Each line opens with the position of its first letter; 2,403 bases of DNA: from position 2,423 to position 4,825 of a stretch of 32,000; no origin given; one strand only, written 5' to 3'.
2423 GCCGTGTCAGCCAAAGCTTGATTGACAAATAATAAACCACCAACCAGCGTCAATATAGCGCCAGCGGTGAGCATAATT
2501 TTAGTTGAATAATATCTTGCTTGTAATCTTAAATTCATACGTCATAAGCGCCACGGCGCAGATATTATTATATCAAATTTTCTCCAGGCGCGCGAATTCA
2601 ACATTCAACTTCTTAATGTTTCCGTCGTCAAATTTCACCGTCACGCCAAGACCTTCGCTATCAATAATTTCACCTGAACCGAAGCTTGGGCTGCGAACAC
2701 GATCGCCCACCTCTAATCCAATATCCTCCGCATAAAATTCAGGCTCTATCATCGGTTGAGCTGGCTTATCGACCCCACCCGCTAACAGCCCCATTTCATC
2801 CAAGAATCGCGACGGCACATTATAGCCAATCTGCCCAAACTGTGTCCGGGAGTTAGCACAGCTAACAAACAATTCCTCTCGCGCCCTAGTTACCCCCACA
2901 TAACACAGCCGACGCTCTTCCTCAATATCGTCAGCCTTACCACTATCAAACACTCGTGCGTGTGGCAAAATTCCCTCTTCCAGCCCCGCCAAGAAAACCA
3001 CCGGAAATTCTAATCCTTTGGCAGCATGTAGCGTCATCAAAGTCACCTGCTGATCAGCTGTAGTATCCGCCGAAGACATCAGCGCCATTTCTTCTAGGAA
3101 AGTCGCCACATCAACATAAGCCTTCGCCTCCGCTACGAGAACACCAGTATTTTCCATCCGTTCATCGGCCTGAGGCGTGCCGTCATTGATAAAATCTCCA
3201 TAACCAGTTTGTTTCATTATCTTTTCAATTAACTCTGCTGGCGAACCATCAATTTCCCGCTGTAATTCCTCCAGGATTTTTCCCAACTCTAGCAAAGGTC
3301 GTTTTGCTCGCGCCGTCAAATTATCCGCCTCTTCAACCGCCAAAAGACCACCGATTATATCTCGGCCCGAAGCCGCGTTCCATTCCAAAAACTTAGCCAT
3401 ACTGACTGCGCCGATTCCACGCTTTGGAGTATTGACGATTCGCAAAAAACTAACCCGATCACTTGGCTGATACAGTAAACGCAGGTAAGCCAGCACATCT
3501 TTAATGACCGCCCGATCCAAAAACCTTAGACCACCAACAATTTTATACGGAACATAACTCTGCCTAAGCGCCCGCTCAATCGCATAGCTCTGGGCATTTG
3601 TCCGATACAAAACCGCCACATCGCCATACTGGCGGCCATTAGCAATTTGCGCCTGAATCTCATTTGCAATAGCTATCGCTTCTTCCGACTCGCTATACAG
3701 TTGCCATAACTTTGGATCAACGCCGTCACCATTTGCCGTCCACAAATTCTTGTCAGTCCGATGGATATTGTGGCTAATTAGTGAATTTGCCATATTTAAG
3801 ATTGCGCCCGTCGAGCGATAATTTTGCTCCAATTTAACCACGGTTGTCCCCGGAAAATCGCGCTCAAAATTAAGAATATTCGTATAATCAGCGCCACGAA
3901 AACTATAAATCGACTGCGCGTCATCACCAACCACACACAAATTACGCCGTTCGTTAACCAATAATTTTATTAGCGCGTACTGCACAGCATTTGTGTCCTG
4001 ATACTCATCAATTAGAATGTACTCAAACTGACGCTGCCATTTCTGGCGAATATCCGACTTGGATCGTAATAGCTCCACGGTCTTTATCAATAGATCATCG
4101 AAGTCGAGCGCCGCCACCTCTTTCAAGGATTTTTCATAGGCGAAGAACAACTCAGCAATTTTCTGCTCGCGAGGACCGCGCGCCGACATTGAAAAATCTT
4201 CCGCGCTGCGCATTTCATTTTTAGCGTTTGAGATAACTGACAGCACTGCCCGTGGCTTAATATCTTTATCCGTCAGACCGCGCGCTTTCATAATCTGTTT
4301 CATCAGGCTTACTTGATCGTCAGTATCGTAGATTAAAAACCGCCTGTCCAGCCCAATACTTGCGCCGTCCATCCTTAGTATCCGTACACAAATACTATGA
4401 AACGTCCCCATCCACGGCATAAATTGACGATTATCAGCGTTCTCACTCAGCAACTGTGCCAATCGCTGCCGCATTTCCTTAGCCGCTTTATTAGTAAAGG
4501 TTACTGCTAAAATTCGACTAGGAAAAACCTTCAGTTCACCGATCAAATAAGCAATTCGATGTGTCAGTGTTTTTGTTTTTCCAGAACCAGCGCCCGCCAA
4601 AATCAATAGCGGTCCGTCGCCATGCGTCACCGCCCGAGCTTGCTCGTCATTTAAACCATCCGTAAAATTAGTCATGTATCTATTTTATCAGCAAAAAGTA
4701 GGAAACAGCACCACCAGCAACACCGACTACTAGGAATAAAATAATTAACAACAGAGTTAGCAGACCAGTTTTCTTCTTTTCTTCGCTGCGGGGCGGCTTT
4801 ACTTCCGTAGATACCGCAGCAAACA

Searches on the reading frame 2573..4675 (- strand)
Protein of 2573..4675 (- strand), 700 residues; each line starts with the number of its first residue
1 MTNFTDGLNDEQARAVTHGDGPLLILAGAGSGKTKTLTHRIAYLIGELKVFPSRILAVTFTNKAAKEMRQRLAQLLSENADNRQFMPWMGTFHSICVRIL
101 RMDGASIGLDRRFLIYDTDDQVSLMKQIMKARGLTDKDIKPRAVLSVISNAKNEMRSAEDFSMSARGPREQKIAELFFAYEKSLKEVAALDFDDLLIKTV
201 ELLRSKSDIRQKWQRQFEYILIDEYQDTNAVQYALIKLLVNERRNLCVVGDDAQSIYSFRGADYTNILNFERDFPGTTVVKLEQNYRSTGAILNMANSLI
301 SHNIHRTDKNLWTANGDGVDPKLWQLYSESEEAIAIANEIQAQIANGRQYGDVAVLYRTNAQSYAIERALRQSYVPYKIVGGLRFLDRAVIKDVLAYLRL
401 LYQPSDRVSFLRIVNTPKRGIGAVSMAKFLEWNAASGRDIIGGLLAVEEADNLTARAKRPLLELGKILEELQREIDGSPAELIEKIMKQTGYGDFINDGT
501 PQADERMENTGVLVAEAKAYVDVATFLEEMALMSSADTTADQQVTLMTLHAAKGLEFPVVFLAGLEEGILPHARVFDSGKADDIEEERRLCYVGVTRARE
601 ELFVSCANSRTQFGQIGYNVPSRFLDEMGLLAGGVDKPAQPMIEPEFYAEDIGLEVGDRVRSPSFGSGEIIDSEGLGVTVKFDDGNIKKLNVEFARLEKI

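Call 8: search_protein_families(library=pfam, proteins=[window:2573-4675:-], max_evalue=0.001)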
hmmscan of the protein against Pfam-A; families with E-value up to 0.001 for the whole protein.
window:2573-4675:- (700 aa): 8 families
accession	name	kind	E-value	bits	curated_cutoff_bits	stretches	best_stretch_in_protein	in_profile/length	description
PF00580.27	UvrD-helicase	-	1.2e-92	310.9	23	1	8-275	1-271/271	UvrD/REP helicase N-terminal domain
PF13361.12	UvrD_C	-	6.1e-68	230.2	25.6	2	280-431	1-152/350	UvrD-like helicase C-terminal domain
PF13245.12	AAA_19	-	6.2e-24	85.1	25.1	1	13-260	2-134/134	AAA domain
PF13538.12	UvrD_C_2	-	4.8e-10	39.6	27.4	1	544-604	2-51/52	UvrD-like helicase C-terminal domain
PF01443.25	Viral_helicase1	-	7.6e-08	32.9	21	0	533-603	166-225/228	Viral superfamily 1 RNA helicase core domain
PF13086.12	AAA_11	-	6.9e-06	26.5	27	1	8-254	2-249/257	AAA domain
PF13604.12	AAA_30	-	8.4e-06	26.1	27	0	8-72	2-66/191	AAA domain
PF13401.12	AAA_22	-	0.00022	22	27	0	19-84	4-67/130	AAA domain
